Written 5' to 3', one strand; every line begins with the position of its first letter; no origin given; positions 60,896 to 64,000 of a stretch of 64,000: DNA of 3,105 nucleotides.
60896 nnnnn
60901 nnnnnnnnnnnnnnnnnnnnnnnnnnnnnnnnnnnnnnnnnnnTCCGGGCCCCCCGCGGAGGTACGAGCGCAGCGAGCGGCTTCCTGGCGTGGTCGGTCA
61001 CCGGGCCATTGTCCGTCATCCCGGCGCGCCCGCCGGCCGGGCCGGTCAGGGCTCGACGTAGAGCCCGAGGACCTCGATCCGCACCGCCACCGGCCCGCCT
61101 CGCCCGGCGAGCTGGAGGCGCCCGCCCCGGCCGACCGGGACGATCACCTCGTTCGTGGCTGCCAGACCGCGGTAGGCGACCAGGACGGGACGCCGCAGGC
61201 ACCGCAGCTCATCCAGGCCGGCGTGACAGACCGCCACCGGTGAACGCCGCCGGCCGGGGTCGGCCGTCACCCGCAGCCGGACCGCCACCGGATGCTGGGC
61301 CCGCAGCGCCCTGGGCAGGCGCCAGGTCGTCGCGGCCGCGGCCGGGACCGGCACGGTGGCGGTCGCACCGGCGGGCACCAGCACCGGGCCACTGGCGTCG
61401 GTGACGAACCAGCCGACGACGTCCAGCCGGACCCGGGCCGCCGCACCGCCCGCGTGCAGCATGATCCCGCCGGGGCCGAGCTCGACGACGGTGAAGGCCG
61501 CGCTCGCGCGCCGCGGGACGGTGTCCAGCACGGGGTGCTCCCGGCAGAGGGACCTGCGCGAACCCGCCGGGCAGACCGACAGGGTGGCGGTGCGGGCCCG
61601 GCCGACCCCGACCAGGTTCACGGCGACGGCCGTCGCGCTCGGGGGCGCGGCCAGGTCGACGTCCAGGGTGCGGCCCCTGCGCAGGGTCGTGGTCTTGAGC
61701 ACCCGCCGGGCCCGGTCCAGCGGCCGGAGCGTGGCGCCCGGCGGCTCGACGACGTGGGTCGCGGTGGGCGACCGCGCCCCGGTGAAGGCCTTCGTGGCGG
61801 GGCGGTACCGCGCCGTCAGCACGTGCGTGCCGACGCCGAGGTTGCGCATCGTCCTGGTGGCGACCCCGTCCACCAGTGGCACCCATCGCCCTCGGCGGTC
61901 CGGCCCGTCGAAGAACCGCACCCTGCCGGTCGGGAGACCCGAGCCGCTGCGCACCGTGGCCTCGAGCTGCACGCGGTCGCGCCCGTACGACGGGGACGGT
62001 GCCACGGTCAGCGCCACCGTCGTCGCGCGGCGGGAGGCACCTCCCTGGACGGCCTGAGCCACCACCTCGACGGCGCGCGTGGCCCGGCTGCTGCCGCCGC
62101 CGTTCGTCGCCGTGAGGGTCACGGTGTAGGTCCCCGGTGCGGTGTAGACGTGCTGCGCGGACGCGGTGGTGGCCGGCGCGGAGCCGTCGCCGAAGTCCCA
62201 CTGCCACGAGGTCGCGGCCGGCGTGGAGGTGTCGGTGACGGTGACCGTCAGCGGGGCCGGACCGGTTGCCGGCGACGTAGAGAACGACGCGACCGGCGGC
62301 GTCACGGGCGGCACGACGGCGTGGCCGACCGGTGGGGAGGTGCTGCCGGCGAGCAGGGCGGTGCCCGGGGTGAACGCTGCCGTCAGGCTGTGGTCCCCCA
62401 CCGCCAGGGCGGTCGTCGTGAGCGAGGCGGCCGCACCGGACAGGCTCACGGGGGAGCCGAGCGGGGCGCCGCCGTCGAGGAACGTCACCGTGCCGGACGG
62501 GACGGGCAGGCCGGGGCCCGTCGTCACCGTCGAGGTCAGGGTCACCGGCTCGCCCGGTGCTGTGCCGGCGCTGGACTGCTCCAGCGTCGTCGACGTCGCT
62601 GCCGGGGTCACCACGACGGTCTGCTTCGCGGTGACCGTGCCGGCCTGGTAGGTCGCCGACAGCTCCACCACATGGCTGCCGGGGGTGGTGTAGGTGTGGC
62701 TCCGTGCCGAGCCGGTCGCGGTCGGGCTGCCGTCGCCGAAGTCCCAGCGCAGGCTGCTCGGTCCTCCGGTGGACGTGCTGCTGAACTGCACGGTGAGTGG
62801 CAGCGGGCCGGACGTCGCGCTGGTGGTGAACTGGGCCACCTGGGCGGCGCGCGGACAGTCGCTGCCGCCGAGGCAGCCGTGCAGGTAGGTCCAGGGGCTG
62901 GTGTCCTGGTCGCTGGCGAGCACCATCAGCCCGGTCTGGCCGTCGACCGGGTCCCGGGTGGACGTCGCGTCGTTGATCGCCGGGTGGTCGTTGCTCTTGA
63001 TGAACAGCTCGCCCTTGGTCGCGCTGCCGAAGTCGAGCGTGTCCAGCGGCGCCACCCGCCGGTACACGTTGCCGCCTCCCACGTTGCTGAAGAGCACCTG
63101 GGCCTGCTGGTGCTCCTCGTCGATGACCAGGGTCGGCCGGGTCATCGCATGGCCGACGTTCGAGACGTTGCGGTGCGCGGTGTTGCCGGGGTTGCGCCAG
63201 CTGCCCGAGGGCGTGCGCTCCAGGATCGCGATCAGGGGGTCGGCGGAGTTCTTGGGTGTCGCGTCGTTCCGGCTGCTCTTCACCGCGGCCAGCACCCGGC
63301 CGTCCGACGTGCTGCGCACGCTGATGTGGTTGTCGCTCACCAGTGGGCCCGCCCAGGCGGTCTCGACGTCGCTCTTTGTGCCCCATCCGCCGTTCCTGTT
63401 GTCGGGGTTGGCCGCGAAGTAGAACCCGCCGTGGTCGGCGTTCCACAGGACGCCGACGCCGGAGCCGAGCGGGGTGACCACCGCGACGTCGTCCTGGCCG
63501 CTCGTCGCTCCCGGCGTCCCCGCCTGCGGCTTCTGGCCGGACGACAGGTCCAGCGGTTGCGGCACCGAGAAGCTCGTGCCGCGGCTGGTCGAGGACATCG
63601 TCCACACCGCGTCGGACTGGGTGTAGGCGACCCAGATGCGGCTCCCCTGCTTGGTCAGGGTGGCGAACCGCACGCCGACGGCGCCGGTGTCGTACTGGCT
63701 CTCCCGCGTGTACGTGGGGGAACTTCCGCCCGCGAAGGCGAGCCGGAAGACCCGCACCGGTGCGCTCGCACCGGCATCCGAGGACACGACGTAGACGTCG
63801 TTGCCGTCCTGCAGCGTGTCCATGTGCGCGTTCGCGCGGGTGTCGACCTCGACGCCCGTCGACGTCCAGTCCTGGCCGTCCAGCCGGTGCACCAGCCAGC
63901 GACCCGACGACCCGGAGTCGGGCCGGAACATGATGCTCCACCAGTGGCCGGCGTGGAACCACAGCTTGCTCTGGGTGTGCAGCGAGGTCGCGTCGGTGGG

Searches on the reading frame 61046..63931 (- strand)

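Call 22: search_protein_families(library=pfam, proteins=[window:61046-63931:-], max_evalue=0.001)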
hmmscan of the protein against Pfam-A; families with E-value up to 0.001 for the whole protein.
window:61046-63931:- (961 aa): 4 families
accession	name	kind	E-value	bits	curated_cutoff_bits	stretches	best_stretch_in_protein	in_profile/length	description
PF18911.6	PKD_4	-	5.8e-33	113.2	27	2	545-623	3-83/85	PKD domain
PF16640.11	Big_3_5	-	7.4e-26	91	35.5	2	453-537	4-85/88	Bacterial Ig-like domain (group 3)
PF00801.26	PKD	-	1.2e-24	86.5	23.5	2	550-623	4-80/80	PKD domain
PF18981.6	InlK_D3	-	0.0005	20.5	25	0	592-623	41-73/75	Internalin K domain (D3/D4)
